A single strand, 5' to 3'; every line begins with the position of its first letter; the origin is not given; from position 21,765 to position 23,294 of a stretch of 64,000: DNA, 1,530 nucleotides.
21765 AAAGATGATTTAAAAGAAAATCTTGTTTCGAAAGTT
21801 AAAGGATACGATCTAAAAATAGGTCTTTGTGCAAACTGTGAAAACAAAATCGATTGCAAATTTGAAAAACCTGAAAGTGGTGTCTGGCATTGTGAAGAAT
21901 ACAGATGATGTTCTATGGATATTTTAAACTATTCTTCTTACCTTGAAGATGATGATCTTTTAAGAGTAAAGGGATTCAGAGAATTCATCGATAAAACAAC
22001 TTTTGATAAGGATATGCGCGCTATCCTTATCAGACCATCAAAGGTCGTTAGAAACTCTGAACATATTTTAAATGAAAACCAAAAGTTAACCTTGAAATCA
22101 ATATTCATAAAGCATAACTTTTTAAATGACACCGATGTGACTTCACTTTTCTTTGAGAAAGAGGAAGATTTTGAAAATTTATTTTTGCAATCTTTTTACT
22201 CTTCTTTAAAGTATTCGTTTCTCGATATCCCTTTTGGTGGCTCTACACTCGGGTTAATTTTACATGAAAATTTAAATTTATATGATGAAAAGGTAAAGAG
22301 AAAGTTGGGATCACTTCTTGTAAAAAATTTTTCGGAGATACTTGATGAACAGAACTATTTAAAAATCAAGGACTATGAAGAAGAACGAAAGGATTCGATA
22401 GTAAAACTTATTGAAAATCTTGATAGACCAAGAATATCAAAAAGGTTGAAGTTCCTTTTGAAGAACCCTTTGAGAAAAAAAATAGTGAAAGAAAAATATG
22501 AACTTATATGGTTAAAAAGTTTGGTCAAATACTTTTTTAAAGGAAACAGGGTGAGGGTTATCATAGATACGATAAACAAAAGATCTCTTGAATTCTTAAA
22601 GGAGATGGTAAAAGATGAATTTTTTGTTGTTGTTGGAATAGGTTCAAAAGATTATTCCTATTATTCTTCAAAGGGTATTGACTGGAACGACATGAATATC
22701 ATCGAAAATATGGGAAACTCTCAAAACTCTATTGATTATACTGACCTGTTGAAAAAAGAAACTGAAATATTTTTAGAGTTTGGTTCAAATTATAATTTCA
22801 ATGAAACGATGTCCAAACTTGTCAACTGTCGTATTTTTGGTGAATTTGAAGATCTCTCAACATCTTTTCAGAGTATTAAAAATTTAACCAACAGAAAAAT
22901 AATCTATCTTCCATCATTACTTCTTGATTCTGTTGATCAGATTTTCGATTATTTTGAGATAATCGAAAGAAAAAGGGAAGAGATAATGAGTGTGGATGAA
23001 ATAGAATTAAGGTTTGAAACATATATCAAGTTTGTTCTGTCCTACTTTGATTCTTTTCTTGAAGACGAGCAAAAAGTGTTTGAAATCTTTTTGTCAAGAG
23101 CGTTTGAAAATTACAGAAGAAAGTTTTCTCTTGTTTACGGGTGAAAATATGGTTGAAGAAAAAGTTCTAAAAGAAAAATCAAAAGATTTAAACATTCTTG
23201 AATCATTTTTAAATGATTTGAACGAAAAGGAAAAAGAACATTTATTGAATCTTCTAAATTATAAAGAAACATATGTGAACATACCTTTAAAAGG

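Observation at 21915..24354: Catalytically degenerate glutamate-dehydrogenase-like paralogue(s) encoded beside two authentic gdhA genes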

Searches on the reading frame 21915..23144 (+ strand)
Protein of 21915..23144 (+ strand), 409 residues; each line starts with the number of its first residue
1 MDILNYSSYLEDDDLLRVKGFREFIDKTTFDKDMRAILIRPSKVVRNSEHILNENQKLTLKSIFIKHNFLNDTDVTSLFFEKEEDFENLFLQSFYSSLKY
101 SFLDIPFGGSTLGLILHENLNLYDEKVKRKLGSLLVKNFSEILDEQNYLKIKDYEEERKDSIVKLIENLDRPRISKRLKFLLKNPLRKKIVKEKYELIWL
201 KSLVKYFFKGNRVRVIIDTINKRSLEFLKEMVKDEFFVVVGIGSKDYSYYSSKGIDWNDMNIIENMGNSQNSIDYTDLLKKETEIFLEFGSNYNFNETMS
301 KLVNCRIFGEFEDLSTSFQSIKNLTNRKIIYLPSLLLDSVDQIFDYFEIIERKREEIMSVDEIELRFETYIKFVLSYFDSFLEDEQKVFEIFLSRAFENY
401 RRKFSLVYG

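Call 7: search_protein_families(library=pfam, proteins=[window:21915-23144:+], max_evalue=1)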
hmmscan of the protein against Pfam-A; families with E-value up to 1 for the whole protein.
window:21915-23144:+ (409 aa): 1 family
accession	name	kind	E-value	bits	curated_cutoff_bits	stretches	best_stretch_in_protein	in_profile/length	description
PF21583.2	Fiber_head_BAdV-4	-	0.059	14.4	27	1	66-99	34-69/111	BAdV-4, Fiber, head domain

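Call 8: search_protein_families(library=ncbifam, proteins=[window:21915-23144:+], max_evalue=1)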
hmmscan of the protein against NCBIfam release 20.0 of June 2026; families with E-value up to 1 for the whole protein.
window:21915-23144:+ (409 aa): 1 family
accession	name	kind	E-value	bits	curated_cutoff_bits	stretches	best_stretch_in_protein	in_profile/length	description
NF041398.1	GluDhGdhB_Halo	equivalog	0.0041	16.1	620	0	239-370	233-368/410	glutamate dehydrogenase GdhB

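Call 14: find_homologous_proteins(query=window:21915-23144:+)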
Query window:21915-23144:+ (409 aa): 8 proteins with E <= 0.001 among 7054 candidates.
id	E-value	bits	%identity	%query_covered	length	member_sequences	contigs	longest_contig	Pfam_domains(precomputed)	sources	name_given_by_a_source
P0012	1.1e-256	869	100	100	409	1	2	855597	-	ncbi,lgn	ncbi:MAG: hypothetical protein WHT27_00075 [candidate division WOR-3 bacterium]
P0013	1.4e-231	786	89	100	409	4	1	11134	-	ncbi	ncbi:MAG: hypothetical protein ABIN05_06810 [candidate division WOR-3 bacterium]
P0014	2.4e-230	782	88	100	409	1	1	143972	-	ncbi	ncbi:MAG: hypothetical protein ABIN00_05260 [candidate division WOR-3 bacterium]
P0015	2.2e-227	772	87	100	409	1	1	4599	-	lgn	-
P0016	9.2e-206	701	80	100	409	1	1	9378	-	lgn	-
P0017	1.7e-178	611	70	100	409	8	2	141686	-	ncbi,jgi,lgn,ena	-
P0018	8.6e-175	599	70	100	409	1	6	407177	-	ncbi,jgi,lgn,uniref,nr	ncbi:MAG: hypothetical protein QME48_07595 [bacterium]|uniref:Uncharacterized protein n=2 Tax=Bacter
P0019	9.2e-150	517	62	100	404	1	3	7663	-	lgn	-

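Call 24: search_solved_structures(query=A2, max_evalue=10, show_alignments=1)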
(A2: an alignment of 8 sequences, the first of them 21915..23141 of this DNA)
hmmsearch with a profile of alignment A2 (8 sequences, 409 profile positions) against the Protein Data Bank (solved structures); distinct sequences matched with E-value up to 10: 29.
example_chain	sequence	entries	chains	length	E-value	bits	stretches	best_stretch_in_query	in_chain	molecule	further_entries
3k8z_A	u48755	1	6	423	4.3e-06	29.1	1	226-369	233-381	NAD-specific glutamate dehydrogenase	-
7mfm_A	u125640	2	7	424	5.6e-06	28.7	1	226-369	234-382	Glutamate dehydrogenase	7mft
3k92_A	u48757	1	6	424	4.8e-05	25.6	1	22-364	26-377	NAD-specific glutamate dehydrogenase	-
8ysw_A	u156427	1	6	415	0.0074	18.4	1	197-352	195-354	Glutamate dehydrogenase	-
8i83_A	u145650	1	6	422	0.0076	18.4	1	196-352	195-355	Glutamate dehydrogenase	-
2yfq_A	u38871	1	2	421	0.021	16.9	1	244-367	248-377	NAD-SPECIFIC GLUTAMATE DEHYDROGENASE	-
1hwy_A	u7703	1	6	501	0.051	15.7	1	240-352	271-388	GLUTAMATE DEHYDROGENASE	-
1gtm_A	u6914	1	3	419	0.079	15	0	227-369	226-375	GLUTAMATE DEHYDROGENASE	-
1bvu_A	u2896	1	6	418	0.18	13.9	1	228-368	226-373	PROTEIN (GLUTAMATE DEHYDROGENASE)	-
5zws_B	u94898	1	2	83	0.21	13.7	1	33-86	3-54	Acyl carrier protein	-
5zwt_A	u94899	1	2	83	0.26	13.3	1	33-86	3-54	Acyl carrier protein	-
3etd_A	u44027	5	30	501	0.41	12.7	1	240-351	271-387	GLUD1 protein | Glutamate dehydrogenase | Glutamate dehydrogenase 1, mitochondrial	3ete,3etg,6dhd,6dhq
6dhk_A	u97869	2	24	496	0.42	12.6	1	240-351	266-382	Glutamate dehydrogenase 1, mitochondrial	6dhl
2m5r_A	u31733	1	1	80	0.45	12.5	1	34-86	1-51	Acyl carrier protein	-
3jcz_A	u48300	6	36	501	0.49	12.4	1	240-351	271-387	Glutamate dehydrogenase 1, mitochondrial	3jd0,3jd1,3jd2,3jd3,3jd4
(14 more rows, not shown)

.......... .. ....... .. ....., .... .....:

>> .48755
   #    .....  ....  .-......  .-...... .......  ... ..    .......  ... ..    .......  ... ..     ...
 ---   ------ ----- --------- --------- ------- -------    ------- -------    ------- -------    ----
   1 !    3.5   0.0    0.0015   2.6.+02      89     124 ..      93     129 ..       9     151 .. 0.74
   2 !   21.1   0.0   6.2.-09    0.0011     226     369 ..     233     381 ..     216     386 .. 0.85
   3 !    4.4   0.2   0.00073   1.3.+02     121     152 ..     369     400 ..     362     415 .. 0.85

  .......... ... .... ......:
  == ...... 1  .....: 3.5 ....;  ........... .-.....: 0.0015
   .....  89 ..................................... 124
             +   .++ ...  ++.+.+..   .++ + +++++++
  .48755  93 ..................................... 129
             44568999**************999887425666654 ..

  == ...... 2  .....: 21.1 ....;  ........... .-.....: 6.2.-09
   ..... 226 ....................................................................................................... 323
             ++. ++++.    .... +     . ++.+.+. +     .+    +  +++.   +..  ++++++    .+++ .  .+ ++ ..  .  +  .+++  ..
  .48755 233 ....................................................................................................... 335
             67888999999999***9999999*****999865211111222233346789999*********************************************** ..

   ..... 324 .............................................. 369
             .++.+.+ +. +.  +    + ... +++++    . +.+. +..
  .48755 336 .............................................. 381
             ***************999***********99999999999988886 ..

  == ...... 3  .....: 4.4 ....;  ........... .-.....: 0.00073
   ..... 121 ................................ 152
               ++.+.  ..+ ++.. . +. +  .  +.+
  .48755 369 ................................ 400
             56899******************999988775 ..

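Call 30: predict_structure(alignment_id=A2)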
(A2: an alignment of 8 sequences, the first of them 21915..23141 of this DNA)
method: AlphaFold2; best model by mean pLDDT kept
length: 409 residues; sequences in the alignment: 8
mean_pLDDT: 45.9   pTM: 0.37
mean pLDDT of the five models: 45.9, 43.2, 42.7, 39.6, 35.3
residues with pLDDT >= 90: 0; 70-90: 48; 50-70: 101; < 50: 260
segments of 3 or more residues with pLDDT < 50: 1-40, 68-73, 95-108, 144-147, 170-191, 211-224, 233-343, 348-357, 359-362, 380-383, 385-409
pLDDT, mean of each block of 10 residues (from residue 1): 28 31 32 33 72 77 64 57 68 46 42 75 75 69 50 61 58 40 38 52 57 45 49 45 31 29 27 26 31 34 28 31 36 43 47 44 51 52 44 35 29
secondary structure, 60 per line:
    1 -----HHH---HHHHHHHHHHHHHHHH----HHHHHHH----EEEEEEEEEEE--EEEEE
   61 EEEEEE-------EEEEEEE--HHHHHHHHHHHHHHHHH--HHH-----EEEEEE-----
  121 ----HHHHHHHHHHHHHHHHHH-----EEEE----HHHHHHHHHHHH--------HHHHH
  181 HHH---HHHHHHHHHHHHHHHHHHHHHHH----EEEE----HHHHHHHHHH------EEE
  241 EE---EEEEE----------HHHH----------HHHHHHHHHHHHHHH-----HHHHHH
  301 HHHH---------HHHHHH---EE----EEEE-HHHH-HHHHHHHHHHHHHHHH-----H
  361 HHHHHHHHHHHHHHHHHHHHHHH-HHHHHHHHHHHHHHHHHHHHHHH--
elements in order: H12-27 H32-38 E43-53 E56-66 E74-80 H83-99 E110-115 H125-142 E148-151 H156-167 H176-183 H187-209 E214-217 H222-231 E238-242 E246-250 H261-264 H275-289 H295-304 H314-319 E329-332 H334-337 H339-354 H360-383 H385-407

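Call 31: search_protein_representatives(alignment_id=A2)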
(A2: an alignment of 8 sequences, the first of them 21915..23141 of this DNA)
Query: 8 sequences, 409 profile positions. Proteins with E-value up to 0.001 (for the whole library): 21; up to 1e-10: 2; up to 1e-30: 1. The best 21 are listed.
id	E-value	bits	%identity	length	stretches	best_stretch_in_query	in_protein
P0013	3.1e-239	810.2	-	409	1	1-409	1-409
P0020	1.2e-21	93.5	-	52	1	358-409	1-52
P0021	4.5e-09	52.1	-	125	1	296-409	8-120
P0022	3.9e-08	49.0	-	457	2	211-351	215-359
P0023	5.2e-07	45.3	-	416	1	16-359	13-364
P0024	9.8e-07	44.4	-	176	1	239-370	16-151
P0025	2.1e-06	43.4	-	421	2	269-404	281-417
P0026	2.4e-06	43.1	-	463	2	208-352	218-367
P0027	2.6e-06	43.0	-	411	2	277-390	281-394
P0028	6.9e-06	41.6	-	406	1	26-375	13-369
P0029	1.1e-05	41.0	-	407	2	251-366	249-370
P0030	2.0e-05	40.1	-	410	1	20-350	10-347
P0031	4.2e-05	39.0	-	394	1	213-352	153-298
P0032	4.7e-05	38.9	-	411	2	20-128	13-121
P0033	8.4e-05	38.0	-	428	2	219-373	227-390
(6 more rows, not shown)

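Call 32: search_protein_families(library=pfam, proteins=[P0022, P0023, P0025, P0026, P0027, P0028, P0029, P0030, P0032, P0033], max_evalue=0.001)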
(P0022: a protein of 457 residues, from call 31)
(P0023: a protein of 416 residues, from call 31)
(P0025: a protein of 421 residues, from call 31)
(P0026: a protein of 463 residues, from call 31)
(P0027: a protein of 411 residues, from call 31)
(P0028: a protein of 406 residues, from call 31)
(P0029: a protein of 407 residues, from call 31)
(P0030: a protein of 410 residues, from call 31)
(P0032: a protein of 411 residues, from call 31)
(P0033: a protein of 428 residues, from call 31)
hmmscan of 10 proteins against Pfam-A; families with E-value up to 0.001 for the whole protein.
P0022 (457 aa): 2 families
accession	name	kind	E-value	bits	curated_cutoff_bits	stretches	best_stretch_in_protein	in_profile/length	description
PF00208.27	ELFV_dehydrog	-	7.3e-40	137.6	23.4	1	176-364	1-188/241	Glutamate/Leucine/Phenylalanine/Valine dehydrogenase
PF02812.23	ELFV_dehydrog_N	-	1.2e-37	129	25.3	1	25-154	1-128/129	Glu/Leu/Phe/Val dehydrogenase, dimerisation domain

P0023 (416 aa): 2 families
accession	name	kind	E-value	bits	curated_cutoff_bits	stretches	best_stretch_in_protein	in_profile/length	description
PF00208.27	ELFV_dehydrog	-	2.2e-43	149.1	23.4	1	189-414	13-241/241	Glutamate/Leucine/Phenylalanine/Valine dehydrogenase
PF02812.23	ELFV_dehydrog_N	-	3.3e-29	101.7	25.3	1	43-169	2-128/129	Glu/Leu/Phe/Val dehydrogenase, dimerisation domain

P0025 (421 aa): 2 families
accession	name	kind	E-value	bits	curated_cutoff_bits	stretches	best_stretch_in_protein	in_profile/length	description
PF00208.27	ELFV_dehydrog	-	3.1e-62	210.9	23.4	1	177-416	2-236/241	Glutamate/Leucine/Phenylalanine/Valine dehydrogenase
PF02812.23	ELFV_dehydrog_N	-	1.5e-48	164.2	25.3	1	31-158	1-129/129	Glu/Leu/Phe/Val dehydrogenase, dimerisation domain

P0026 (463 aa): 2 families
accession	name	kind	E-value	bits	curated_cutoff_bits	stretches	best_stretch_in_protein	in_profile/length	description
PF02812.23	ELFV_dehydrog_N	-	2.7e-37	127.8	25.3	1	32-158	3-128/129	Glu/Leu/Phe/Val dehydrogenase, dimerisation domain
PF00208.27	ELFV_dehydrog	-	4e-29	102.5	23.4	1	180-373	1-190/241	Glutamate/Leucine/Phenylalanine/Valine dehydrogenase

P0027 (411 aa): 2 families
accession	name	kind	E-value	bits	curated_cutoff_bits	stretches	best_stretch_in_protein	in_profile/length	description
PF00208.27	ELFV_dehydrog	-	2e-47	162.4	23.4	1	179-405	2-233/241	Glutamate/Leucine/Phenylalanine/Valine dehydrogenase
PF02812.23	ELFV_dehydrog_N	-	7.9e-32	110.1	25.3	1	31-157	1-127/129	Glu/Leu/Phe/Val dehydrogenase, dimerisation domain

P0028 (406 aa): 2 families
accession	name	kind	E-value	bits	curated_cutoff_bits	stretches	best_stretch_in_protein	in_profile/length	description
PF00208.27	ELFV_dehydrog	-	2e-60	205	23.4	1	174-398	1-236/241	Glutamate/Leucine/Phenylalanine/Valine dehydrogenase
PF02812.23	ELFV_dehydrog_N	-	3.8e-46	156.4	25.3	1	28-155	1-128/129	Glu/Leu/Phe/Val dehydrogenase, dimerisation domain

P0029 (407 aa): 3 families
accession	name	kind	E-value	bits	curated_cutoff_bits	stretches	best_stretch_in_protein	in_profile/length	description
PF00208.27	ELFV_dehydrog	-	5e-72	242.9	23.4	1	180-406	1-234/241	Glutamate/Leucine/Phenylalanine/Valine dehydrogenase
PF02812.23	ELFV_dehydrog_N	-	9.8e-46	155.1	25.3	1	43-162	10-129/129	Glu/Leu/Phe/Val dehydrogenase, dimerisation domain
PF02826.25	2-Hacid_dh_C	-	0.00089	19.1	25.1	0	212-243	37-68/178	D-isomer specific 2-hydroxyacid dehydrogenase, NAD binding domain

P0030 (410 aa): 2 families
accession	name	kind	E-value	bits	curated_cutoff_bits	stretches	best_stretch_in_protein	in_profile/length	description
PF00208.27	ELFV_dehydrog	-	1.8e-73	247.6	23.4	1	176-408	1-241/241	Glutamate/Leucine/Phenylalanine/Valine dehydrogenase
PF02812.23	ELFV_dehydrog_N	-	6.3e-49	165.4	25.3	1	31-158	1-129/129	Glu/Leu/Phe/Val dehydrogenase, dimerisation domain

P0032 (411 aa): 2 families
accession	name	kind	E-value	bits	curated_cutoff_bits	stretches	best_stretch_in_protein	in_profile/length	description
PF00208.27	ELFV_dehydrog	-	6.7e-65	219.6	23.4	1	181-410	2-238/241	Glutamate/Leucine/Phenylalanine/Valine dehydrogenase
PF02812.23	ELFV_dehydrog_N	-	2.1e-47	160.5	25.3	1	34-161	1-128/129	Glu/Leu/Phe/Val dehydrogenase, dimerisation domain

P0033 (428 aa): 2 families
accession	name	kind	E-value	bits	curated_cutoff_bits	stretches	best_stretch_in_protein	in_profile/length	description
PF00208.27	ELFV_dehydrog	-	2.1e-46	159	23.4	1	198-426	14-241/241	Glutamate/Leucine/Phenylalanine/Valine dehydrogenase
PF02812.23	ELFV_dehydrog_N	-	2.9e-45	153.6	25.3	1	39-166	1-128/129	Glu/Leu/Phe/Val dehydrogenase, dimerisation domain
